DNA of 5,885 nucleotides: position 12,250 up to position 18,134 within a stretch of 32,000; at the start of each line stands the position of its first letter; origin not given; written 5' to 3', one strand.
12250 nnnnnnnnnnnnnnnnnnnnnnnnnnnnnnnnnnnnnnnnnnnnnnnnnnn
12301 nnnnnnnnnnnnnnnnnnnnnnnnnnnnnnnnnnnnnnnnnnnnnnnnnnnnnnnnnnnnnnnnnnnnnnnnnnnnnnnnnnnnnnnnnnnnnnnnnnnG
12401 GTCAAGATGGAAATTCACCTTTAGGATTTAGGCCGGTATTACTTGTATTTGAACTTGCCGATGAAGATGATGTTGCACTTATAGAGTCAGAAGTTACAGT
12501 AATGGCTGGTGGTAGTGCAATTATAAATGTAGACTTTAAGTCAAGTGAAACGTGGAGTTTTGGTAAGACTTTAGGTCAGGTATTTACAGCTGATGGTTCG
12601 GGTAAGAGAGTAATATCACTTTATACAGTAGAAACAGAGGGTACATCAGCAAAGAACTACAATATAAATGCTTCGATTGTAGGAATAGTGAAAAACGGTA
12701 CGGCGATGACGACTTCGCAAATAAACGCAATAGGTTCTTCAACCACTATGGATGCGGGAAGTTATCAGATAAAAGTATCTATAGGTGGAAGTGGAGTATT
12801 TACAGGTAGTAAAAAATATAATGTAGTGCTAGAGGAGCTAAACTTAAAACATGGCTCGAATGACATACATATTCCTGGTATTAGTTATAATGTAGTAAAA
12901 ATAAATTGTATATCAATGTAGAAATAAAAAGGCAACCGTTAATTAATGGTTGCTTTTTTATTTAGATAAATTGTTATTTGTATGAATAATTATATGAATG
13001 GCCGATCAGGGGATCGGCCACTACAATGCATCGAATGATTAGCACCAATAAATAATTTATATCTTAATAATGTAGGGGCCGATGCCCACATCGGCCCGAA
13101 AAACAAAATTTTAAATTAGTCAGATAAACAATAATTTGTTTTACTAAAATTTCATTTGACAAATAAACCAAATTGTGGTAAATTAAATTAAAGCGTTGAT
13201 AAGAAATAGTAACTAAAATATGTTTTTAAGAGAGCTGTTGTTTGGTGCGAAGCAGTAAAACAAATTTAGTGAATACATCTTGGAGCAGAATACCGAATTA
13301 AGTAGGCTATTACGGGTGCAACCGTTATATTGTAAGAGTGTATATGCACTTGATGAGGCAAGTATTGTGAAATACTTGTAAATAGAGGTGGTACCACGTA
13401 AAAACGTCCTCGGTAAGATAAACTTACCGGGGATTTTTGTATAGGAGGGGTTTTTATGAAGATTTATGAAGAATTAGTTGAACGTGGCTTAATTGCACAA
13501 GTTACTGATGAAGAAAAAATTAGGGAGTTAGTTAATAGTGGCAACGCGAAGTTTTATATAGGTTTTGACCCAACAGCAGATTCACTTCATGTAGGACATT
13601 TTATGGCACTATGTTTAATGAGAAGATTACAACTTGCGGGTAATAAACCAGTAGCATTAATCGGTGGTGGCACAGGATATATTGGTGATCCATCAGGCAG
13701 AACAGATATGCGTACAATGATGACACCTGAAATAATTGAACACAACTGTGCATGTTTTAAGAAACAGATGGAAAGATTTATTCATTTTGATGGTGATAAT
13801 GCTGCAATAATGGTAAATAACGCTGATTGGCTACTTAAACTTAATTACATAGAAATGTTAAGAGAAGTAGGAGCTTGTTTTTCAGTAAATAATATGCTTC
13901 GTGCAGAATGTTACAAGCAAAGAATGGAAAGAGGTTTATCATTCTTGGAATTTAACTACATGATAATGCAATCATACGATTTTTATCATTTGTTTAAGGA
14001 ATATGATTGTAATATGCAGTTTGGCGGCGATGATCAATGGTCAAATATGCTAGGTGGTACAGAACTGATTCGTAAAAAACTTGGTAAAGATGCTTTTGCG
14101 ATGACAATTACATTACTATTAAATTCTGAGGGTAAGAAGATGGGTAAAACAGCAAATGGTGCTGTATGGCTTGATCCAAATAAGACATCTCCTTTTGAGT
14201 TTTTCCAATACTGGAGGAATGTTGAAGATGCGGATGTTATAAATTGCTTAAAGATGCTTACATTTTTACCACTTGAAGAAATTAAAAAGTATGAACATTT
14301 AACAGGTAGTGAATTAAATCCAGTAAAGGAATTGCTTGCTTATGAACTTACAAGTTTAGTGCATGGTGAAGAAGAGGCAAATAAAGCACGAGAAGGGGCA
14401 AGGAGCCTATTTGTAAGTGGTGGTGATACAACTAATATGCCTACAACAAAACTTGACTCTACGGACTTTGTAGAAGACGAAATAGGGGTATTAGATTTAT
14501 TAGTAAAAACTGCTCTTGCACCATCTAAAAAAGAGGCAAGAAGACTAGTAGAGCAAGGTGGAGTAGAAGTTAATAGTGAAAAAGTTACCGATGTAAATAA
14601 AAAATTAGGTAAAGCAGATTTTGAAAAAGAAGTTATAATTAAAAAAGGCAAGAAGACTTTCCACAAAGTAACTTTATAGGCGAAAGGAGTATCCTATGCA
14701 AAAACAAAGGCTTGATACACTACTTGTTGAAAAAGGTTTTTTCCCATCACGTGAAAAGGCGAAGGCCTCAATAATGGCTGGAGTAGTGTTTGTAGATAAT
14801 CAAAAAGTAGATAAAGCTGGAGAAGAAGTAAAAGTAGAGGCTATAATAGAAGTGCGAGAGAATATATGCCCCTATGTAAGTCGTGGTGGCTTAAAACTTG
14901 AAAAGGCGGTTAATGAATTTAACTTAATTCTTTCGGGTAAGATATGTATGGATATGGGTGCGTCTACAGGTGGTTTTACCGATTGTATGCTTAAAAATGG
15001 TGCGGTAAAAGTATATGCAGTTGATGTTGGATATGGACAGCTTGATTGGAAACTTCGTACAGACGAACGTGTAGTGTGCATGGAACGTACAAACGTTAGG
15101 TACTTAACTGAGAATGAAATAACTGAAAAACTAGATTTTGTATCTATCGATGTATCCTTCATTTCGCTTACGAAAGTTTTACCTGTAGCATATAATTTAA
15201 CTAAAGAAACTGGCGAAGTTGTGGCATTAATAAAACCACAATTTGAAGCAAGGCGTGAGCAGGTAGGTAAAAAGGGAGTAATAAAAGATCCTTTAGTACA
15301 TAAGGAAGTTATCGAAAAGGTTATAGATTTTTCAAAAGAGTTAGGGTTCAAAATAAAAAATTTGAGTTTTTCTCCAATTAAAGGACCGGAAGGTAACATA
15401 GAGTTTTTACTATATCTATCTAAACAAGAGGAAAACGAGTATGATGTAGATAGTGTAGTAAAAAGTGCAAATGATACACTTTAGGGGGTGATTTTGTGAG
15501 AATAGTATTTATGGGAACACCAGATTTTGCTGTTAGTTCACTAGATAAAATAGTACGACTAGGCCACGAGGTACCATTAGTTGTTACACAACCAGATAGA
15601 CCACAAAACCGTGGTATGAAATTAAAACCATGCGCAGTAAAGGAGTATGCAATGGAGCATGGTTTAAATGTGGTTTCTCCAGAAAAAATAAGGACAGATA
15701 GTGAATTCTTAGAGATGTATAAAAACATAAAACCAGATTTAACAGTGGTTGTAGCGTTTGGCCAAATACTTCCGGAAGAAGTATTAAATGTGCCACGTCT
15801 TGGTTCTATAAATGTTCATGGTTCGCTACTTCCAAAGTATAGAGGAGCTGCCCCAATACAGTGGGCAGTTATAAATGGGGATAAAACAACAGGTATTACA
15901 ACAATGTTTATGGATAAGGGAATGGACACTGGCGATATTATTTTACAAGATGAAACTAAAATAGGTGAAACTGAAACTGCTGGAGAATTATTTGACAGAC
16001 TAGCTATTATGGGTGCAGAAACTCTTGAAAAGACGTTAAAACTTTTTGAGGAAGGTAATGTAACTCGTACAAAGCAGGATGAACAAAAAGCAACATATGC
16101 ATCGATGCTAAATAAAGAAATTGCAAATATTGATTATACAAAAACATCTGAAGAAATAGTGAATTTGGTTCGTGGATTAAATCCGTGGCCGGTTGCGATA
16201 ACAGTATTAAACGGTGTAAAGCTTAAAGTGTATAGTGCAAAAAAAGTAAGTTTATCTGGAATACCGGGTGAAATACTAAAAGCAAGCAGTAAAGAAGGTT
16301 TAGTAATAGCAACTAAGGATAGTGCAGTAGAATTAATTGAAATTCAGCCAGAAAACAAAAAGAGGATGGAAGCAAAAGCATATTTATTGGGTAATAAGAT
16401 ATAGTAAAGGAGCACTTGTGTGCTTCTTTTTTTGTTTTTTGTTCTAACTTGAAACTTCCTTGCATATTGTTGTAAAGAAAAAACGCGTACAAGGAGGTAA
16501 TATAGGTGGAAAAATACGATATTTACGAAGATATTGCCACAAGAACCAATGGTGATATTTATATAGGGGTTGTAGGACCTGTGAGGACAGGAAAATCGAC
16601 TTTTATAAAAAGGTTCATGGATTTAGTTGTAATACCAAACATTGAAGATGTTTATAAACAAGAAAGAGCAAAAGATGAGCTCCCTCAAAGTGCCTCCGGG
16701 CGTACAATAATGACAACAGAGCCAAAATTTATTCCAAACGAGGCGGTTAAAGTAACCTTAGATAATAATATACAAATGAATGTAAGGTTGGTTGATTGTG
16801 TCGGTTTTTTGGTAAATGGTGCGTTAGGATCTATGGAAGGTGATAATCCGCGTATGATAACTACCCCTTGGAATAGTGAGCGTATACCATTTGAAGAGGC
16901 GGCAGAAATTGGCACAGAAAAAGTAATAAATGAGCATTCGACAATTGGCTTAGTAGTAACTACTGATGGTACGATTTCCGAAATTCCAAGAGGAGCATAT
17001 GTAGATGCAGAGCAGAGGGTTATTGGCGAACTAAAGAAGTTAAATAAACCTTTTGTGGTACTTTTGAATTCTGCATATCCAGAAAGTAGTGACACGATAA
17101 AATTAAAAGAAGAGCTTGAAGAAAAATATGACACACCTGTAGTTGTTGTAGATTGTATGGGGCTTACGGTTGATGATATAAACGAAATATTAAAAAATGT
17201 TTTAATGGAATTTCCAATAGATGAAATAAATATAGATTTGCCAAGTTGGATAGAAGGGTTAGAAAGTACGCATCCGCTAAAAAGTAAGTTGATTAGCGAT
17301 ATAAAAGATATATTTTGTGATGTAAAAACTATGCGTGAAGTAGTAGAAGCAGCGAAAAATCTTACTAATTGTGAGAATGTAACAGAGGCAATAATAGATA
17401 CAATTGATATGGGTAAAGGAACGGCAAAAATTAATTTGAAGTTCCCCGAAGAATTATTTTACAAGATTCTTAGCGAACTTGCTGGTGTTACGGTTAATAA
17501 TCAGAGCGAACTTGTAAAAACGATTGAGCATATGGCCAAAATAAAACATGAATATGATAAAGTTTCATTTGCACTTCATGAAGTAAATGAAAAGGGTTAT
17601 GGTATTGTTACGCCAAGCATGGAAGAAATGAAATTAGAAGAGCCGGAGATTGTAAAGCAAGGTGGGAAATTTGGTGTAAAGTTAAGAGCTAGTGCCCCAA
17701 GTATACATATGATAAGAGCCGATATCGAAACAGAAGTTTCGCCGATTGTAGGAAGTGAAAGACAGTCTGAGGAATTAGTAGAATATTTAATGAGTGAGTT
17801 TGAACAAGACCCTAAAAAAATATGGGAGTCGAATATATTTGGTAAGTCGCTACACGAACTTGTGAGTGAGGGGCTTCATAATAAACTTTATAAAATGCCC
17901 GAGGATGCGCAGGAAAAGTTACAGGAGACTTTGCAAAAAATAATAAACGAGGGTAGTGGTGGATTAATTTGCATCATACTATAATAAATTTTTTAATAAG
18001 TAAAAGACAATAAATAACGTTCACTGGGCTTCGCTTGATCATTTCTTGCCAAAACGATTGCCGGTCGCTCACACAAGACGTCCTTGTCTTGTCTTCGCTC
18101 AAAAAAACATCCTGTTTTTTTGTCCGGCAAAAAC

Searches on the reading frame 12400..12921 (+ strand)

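Call 18: search_protein_families(library=pfam, proteins=[window:12400-12921:+], max_evalue=10)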
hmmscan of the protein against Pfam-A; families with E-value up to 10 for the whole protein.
window:12400-12921:+ (173 aa): 2 families
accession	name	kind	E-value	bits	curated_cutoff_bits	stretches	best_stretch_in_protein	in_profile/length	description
PF06163.17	DUF977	-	0.05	14.1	22.1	1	83-125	7-49/134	Bacterial protein of unknown function (DUF977)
PF18676.6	MBG_2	-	2.7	9.1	25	0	73-90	48-65/72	MBG domain (YGX type)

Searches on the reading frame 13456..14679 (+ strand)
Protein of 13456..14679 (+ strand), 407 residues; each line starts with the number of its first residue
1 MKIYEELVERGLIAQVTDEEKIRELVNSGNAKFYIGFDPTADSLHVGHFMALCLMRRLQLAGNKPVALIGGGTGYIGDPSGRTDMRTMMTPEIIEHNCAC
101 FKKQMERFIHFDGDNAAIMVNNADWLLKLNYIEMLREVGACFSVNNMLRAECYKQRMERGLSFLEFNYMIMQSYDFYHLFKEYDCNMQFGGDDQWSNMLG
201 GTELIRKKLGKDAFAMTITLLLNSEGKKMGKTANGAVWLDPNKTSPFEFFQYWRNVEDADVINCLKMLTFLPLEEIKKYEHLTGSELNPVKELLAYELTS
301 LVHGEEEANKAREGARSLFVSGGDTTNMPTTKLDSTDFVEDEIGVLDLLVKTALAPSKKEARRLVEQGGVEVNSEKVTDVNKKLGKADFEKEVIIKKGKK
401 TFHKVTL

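Call 19: search_protein_families(library=pfam, proteins=[window:13456-14679:+], max_evalue=0.001)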
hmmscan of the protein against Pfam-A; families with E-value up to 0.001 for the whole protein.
window:13456-14679:+ (407 aa): 3 families
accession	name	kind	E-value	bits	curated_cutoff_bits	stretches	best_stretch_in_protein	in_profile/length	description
PF00579.31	tRNA-synt_1b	-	3.4e-76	256.8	21.1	1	30-319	5-291/292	tRNA synthetases class I (W and Y)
PF22421.1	SYY_C-terminal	-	2.2e-15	56.7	27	1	332-403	8-81/83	Tyrosine--tRNA ligase SYY-like C-terminal domain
PF01479.30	S4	-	2.8e-08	33.8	22.8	1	348-388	6-46/48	S4 domain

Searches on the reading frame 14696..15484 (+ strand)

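Call 19: search_protein_families(library=pfam, proteins=[window:14696-15484:+], max_evalue=0.001)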
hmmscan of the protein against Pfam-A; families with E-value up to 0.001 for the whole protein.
window:14696-15484:+ (262 aa): 3 families
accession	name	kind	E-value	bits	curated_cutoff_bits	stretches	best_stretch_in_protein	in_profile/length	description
PF01728.25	FtsJ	-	9.3e-47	159.7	24.1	1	60-242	1-180/181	FtsJ-like methyltransferase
PF01479.30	S4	-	5e-11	42.6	22.8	1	4-51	1-48/48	S4 domain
PF22421.1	SYY_C-terminal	-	0.00082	19.7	27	0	3-50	18-65/83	Tyrosine--tRNA ligase SYY-like C-terminal domain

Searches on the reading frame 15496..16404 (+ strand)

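Call 19: search_protein_families(library=pfam, proteins=[window:15496-16404:+], max_evalue=0.001)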
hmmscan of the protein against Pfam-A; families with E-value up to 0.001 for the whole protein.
window:15496-16404:+ (302 aa): 2 families
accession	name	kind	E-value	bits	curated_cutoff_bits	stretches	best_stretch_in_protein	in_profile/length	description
PF00551.24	Formyl_trans_N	-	1.5e-42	145.8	26.1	1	1-177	1-177/181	Formyl transferase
PF02911.23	Formyl_trans_C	-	7.4e-25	87.5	21.1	1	205-300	2-99/100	Formyl transferase, C-terminal domain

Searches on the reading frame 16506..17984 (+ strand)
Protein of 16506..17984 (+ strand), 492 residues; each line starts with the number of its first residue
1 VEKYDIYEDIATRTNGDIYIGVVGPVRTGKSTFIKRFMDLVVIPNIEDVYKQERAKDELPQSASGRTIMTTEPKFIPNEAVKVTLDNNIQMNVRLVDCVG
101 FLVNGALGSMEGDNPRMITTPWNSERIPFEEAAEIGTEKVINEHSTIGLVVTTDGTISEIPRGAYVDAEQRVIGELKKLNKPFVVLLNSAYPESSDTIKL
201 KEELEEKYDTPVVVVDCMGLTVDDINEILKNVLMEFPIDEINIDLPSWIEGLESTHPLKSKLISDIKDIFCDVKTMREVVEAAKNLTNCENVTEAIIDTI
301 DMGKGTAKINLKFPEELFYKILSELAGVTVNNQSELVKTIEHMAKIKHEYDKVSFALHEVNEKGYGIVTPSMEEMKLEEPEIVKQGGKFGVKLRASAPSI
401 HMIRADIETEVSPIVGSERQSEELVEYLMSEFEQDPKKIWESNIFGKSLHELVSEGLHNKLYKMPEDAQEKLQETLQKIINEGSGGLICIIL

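Call 19: search_protein_families(library=pfam, proteins=[window:16506-17984:+], max_evalue=0.001)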
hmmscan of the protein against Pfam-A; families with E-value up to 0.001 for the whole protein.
window:16506-17984:+ (492 aa): 3 families
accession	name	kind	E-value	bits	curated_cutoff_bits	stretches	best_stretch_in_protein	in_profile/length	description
PF09547.16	SpoIVA_ATPase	-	2.7e-119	397.2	26.6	1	1-237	1-237/237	Stage IV sporulation protein A, ATPase domain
PF20438.3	SpoIVA_middle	-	3.5e-72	242.7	25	1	238-416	1-179/179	Stage IV sporulation protein A, middle domain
PF20439.3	SpoIVA_C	-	1.6e-38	131.1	25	1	417-492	1-76/76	Sporulation stage IV protein A, C-terminal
